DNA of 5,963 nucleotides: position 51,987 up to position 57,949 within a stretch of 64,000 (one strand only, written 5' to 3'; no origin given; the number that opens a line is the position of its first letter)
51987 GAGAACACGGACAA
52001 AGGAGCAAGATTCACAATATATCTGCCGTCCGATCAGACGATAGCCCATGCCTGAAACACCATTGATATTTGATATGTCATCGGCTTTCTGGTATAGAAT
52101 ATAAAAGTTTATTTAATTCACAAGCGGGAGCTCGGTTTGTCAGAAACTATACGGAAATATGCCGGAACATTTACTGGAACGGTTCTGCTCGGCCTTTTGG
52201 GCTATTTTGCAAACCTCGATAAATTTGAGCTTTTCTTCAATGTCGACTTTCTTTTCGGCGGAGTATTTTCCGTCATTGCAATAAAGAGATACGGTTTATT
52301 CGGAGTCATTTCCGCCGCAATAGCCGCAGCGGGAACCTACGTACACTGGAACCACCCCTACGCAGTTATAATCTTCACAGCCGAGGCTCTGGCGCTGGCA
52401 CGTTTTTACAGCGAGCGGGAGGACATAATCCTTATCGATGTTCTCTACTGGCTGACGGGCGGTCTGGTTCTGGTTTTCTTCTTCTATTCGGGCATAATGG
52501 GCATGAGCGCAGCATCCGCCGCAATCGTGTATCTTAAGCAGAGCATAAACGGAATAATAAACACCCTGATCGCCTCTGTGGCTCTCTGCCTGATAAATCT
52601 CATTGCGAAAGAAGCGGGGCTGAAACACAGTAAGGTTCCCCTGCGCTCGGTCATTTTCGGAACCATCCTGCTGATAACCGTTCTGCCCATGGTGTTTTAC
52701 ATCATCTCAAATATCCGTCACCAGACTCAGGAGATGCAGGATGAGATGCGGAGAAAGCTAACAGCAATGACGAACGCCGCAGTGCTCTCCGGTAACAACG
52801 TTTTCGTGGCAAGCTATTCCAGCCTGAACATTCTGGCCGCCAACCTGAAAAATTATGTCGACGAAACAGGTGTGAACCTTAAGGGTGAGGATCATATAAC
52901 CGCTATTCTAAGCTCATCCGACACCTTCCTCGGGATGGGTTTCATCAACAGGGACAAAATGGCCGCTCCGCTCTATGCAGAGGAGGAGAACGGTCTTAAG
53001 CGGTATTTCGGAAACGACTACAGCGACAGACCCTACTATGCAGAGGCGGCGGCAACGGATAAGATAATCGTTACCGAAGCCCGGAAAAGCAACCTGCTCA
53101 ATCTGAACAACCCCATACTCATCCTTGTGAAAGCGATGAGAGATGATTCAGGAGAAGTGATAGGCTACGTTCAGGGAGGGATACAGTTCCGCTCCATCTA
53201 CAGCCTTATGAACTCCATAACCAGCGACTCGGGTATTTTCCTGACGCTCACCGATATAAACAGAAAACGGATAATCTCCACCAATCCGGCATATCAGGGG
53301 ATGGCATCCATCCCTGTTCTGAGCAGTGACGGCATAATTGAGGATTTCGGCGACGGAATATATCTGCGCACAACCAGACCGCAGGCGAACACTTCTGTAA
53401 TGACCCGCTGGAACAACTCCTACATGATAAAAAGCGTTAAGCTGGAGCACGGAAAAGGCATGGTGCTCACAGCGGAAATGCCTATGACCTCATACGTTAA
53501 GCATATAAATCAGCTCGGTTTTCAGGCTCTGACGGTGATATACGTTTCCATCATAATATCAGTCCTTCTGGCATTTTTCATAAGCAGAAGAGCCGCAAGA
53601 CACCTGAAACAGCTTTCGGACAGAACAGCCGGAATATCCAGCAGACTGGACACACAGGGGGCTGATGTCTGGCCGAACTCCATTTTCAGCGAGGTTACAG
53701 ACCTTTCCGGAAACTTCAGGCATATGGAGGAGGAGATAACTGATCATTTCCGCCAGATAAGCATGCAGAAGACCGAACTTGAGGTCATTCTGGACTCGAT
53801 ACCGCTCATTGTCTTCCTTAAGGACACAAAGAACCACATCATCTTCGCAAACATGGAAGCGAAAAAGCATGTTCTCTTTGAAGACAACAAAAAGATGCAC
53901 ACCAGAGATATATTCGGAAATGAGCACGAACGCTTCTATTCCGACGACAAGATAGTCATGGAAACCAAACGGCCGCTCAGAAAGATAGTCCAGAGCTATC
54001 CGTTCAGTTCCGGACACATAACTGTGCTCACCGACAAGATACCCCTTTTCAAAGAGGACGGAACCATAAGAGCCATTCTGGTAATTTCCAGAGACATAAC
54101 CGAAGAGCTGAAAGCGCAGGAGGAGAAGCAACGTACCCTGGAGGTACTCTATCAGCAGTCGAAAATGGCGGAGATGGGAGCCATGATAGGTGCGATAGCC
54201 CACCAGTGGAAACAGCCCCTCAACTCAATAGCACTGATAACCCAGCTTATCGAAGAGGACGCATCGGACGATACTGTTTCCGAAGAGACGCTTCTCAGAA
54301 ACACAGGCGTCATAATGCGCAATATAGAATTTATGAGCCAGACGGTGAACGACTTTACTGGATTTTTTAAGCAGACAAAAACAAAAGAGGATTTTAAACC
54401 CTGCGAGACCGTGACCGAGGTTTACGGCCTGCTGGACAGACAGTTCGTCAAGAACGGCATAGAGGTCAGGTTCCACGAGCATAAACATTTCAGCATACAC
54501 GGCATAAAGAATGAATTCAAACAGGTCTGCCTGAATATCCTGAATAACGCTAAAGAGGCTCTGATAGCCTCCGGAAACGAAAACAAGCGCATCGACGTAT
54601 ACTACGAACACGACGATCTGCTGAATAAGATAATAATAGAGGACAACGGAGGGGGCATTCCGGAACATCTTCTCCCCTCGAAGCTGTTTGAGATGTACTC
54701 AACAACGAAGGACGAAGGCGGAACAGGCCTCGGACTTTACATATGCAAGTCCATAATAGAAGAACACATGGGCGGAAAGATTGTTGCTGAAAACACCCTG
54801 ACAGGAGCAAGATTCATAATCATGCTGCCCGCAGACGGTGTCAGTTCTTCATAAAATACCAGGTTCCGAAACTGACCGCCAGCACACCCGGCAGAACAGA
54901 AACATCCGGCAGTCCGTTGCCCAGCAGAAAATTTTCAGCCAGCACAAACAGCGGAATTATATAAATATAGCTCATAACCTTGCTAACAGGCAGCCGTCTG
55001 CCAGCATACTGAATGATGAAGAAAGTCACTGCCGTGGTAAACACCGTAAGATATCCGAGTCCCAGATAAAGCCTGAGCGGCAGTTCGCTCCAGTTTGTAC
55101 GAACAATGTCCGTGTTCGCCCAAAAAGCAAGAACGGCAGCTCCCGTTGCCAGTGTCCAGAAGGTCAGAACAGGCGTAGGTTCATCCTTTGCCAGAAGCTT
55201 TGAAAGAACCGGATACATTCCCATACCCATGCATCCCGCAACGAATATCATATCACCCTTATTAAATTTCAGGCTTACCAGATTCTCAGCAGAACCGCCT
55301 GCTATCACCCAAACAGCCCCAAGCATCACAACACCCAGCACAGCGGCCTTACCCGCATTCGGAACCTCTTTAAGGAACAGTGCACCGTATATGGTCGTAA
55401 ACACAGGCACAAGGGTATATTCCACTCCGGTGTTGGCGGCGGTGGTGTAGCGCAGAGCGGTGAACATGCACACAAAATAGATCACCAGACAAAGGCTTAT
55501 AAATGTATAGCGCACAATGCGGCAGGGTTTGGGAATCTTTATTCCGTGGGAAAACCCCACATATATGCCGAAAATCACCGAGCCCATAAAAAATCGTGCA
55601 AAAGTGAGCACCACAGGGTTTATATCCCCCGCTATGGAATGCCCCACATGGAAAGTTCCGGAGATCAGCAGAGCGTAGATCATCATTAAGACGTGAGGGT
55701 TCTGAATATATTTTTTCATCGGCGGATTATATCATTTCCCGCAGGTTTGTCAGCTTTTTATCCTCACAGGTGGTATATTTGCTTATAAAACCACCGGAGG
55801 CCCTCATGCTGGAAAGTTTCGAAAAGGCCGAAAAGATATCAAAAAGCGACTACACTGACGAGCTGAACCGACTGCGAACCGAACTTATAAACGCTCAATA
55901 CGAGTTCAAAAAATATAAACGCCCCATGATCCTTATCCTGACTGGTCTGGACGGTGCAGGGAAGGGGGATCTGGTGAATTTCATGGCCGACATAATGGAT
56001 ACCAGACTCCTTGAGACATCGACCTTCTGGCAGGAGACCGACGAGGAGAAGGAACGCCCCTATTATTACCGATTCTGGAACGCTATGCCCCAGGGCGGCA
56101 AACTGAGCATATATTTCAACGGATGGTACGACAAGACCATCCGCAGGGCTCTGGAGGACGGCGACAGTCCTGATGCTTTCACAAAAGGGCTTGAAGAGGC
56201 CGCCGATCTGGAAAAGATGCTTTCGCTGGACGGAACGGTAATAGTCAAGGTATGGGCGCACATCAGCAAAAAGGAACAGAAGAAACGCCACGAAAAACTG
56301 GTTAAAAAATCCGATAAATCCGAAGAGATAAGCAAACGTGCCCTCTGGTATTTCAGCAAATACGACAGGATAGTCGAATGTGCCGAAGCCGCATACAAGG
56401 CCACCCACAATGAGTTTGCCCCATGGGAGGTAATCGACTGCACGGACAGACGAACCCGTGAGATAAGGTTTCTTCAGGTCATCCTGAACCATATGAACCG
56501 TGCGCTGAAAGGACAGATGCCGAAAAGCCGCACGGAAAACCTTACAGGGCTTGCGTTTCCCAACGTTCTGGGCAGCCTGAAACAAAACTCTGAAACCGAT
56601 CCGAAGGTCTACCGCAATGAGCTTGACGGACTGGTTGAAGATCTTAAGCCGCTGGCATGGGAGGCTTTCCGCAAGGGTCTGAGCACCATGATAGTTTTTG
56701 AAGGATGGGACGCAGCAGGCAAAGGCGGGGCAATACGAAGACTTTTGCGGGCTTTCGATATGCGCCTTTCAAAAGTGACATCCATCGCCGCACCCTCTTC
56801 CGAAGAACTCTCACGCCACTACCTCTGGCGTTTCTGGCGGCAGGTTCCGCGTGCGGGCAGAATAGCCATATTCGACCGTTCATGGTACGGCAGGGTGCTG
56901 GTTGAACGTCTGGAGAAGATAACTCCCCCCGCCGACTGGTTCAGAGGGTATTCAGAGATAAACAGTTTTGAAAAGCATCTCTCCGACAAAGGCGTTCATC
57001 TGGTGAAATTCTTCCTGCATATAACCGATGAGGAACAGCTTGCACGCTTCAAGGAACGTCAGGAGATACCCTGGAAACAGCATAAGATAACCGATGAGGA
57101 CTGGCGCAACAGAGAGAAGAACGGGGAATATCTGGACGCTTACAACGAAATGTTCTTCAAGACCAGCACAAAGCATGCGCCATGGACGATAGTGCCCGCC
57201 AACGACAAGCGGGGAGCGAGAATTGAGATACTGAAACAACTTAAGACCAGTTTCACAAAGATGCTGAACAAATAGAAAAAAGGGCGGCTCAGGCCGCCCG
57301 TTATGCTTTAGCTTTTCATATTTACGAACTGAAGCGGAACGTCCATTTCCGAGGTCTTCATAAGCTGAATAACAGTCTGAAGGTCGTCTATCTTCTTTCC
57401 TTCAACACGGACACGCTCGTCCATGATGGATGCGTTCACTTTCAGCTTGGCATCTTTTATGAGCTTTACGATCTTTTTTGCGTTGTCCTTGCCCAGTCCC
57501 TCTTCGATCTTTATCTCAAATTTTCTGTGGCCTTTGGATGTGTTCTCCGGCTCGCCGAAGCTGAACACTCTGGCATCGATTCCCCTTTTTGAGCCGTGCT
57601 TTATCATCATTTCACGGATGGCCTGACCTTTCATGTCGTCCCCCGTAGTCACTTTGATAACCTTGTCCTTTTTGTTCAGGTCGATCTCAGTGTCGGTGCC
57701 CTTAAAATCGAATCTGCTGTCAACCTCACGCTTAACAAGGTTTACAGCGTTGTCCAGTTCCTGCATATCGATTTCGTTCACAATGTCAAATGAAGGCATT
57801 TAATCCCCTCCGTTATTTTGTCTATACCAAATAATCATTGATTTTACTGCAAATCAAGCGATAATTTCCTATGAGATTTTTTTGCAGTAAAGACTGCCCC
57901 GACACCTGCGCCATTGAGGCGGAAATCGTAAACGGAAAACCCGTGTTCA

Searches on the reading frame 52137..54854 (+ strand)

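Call 72: search_protein_families(library=pfam, proteins=[window:52137-54854:+], max_evalue=0.00001)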
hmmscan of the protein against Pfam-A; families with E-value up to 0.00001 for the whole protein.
window:52137-54854:+ (905 aa): 3 families
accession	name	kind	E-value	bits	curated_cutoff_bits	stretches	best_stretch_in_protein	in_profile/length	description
PF02518.31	HATPase_c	-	4.4e-18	66.2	26.4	1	792-899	4-109/111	Histidine kinase-, DNA gyrase B-, and HSP90-like ATPase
PF02743.24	dCache_1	-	7.6e-13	49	45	1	219-383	28-183/240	Cache domain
PF08448.16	PAS_4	-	3.3e-10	40.6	23.1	1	552-657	1-108/110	PAS fold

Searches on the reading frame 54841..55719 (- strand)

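Call 72: search_protein_families(library=pfam, proteins=[window:54841-55719:-], max_evalue=0.00001)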
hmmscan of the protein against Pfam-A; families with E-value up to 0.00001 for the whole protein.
window:54841-55719:- (292 aa): 1 family
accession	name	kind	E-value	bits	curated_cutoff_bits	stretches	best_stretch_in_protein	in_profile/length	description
PF00892.27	EamA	-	8.3e-28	97.8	28.2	2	10-139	5-134/135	EamA-like transporter family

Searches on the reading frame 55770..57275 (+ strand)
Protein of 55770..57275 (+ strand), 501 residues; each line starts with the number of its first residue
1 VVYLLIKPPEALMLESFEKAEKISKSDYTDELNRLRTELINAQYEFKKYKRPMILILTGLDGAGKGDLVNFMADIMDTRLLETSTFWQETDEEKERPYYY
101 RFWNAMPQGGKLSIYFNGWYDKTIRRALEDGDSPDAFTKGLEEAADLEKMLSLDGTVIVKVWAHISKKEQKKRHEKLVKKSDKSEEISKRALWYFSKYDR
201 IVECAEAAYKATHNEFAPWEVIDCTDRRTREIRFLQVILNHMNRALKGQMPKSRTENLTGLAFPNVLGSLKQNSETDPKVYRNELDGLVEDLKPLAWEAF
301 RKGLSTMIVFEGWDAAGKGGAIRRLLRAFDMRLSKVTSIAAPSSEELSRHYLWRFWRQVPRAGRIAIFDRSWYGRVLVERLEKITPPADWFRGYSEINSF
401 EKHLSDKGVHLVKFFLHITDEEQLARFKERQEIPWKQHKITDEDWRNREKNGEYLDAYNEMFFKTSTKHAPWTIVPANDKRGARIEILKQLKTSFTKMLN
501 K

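Call 72: search_protein_families(library=pfam, proteins=[window:55770-57275:+], max_evalue=0.00001)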
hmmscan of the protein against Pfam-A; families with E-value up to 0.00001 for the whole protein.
window:55770-57275:+ (501 aa): 1 family
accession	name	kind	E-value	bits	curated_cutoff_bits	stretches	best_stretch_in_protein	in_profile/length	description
PF03976.20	PPK2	-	2.9e-116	387.4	22.3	2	277-497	3-223/229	Polyphosphate kinase 2 (PPK2)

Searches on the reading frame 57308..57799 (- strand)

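Call 72: search_protein_families(library=pfam, proteins=[window:57308-57799:-], max_evalue=0.00001)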
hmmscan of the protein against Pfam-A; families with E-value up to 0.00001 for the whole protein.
window:57308-57799:- (163 aa): 1 family
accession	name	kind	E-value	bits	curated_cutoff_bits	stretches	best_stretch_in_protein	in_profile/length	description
PF04461.18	DUF520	-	6.1e-58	195.9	23.2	1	2-162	1-161/161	Protein of unknown function (DUF520)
